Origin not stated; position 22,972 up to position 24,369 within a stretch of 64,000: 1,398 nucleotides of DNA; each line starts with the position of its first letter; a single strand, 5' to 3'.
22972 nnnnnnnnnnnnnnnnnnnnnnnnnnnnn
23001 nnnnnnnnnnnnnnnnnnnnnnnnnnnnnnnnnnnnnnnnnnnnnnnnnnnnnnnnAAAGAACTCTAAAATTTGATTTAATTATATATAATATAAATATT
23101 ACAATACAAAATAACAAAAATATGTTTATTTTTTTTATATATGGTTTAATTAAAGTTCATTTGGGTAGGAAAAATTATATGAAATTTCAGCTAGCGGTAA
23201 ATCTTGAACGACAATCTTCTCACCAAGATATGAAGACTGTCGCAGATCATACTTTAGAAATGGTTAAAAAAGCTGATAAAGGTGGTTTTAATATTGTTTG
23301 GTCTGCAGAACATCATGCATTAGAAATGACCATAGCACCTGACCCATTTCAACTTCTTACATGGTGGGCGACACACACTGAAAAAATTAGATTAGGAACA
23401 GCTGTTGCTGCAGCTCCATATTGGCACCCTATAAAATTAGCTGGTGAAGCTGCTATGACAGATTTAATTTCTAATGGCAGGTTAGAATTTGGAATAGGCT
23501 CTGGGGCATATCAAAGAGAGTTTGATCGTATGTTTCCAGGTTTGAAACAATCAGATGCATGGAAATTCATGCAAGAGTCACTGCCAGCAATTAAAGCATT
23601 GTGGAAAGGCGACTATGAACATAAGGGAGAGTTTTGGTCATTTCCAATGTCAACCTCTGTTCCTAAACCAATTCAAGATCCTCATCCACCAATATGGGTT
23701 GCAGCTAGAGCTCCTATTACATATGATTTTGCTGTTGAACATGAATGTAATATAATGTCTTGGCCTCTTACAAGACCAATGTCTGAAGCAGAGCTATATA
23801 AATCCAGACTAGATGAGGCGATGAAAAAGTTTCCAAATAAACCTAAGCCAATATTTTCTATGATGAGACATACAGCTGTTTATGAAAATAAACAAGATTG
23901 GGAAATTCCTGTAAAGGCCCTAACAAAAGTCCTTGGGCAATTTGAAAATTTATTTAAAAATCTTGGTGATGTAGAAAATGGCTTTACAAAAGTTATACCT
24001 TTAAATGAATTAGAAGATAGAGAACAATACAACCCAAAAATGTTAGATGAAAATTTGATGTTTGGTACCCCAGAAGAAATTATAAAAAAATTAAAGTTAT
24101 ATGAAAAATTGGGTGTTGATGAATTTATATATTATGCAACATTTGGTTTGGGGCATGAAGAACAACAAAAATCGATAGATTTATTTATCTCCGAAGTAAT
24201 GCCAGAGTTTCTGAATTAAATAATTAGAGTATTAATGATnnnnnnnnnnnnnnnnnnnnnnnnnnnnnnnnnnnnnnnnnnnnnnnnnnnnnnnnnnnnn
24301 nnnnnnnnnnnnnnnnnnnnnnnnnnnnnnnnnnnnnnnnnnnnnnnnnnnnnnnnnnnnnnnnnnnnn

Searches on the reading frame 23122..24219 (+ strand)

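Call 20: search_protein_families(library=pfam, proteins=[window:23122-24219:+], max_evalue=0.00001)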
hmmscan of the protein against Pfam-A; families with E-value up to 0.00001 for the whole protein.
window:23122-24219:+ (365 aa): 1 family
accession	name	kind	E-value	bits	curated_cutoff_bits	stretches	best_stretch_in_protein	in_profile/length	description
PF00296.26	Bac_luciferase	-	4.9e-52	177.7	27.9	1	29-334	10-314/314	Luciferase-like monooxygenase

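Call 71: search_protein_families(library=ncbifam, proteins=[window:23122-24219:+], max_evalue=1e-8)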
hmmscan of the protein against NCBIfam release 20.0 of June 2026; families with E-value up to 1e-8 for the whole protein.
window:23122-24219:+ (365 aa): 21 families
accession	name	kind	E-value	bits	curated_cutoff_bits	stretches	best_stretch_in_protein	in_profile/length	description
TIGR03619.1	F420_Rv2161c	subfamily_domain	3e-33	115.5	166.9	1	49-243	5-211/247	TIGR03619 family F420-dependent LLM class oxidoreductase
TIGR03560.1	F420_Rv1855c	subfamily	1.3e-27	97.1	231.4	1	36-205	7-185/227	TIGR03560 family F420-dependent LLM class oxidoreductase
TIGR04020.1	seco_metab_LLM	subfamily_domain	4.5e-25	88.5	244.45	1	43-348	20-330/341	MupA/Atu3671 family FMN-dependent luciferase-like monooxygenase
TIGR04027.1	LLM_KPN_01858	hypoth_equivalog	2.5e-22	79.3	412.9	1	43-175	21-152/326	putative FMN-dependent luciferase-like monooxygenase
NF002619.0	PRK02271.1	equivalog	6.8e-22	78.2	276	1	44-207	16-170/329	5,10-methylenetetrahydromethanopterin reductase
TIGR03621.1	F420_MSMEG_2516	subfamily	1.1e-21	77.3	213.15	1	39-195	11-157/295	TIGR03621 family F420-dependent LLM class oxidoreductase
TIGR03571.1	lucif_BA3436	subfamily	5e-21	75.2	303.9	1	31-248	20-236/304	TIGR03571 family LLM class oxidoreductase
TIGR04021.1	LLM_DMSO2_sfnG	equivalog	1.4e-18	67.4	382.95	1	76-361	64-343/350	dimethylsulfone monooxygenase SfnG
TIGR03558.1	oxido_grp_1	subfamily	1.7e-17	63.6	166.95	1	35-355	13-322/325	MsnO8 family LLM class oxidoreductase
TIGR03555.1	F420_mer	equivalog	1.8e-17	63.7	348.7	1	45-206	15-168/325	5,10-methylenetetrahydromethanopterin reductase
NF052254.1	luciferase_Alph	exception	3.3e-17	62.7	600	1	26-219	6-198/354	luciferase subunit alpha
TIGR03858.1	LLM_2I7G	subfamily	1.6e-15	57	462.25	1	28-362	12-335/337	Atu2307/SP_0267 family LLM class monooxygenase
TIGR03559.1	F420_Rv3520c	subfamily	2.7e-14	53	335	1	41-237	12-211/325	LLM class F420-dependent oxidoreductase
TIGR04036.1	LLM_CE1758_fam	subfamily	4e-14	52.2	479.1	1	42-198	28-184/355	CE1758 family FMN-dependent luciferase-like monooxygenase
TIGR03564.1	F420_MSMEG_4879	subfamily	6.5e-14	52.2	234.25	1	46-207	3-156/265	TIGR03564 family F420-dependent LLM class oxidoreductase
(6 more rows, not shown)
